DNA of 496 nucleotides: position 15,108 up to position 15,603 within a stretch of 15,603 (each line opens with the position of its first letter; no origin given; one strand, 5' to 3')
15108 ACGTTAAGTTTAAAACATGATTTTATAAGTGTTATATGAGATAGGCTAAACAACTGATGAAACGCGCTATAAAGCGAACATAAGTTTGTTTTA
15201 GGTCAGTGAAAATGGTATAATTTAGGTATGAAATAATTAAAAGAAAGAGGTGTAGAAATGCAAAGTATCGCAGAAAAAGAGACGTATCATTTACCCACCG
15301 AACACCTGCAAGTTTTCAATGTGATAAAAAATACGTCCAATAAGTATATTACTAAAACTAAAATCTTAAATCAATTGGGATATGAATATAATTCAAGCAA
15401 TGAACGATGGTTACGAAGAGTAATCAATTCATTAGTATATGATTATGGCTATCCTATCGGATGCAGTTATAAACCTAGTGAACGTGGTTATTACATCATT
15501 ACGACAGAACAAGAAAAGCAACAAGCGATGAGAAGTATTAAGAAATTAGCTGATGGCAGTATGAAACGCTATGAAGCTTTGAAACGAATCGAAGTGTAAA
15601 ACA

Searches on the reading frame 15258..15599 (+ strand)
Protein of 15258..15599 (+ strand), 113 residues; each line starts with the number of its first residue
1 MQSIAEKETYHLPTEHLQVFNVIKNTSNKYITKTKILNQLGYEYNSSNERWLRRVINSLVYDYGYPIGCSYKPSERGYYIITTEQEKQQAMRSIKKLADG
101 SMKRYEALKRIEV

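Call 6: search_protein_families(library=pfam, proteins=[window:15258-15599:+], max_evalue=0.01)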
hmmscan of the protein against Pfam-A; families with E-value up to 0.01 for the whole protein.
window:15258-15599:+ (113 aa): 1 family
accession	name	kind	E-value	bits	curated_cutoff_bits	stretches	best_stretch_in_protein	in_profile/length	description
PF24657.1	DUF7646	-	0.0055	17.1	27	0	10-52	11-52/85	Domain of unknown function (DUF7646)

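Call 7: search_protein_families(library=phrogs, proteins=[window:15258-15599:+], max_evalue=0.001)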
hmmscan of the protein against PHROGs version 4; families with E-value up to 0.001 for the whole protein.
window:15258-15599:+ (113 aa): 1 family
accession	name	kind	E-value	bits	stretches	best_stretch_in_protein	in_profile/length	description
phrog_2113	-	unknown function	4.7e-35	120.9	1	6-113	3-104/113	-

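Call 9: search_protein_families(library=ncbifam, proteins=[window:15258-15599:+], max_evalue=0.001)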
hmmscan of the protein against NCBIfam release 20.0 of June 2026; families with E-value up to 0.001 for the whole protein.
window:15258-15599:+ (113 aa): 0 families
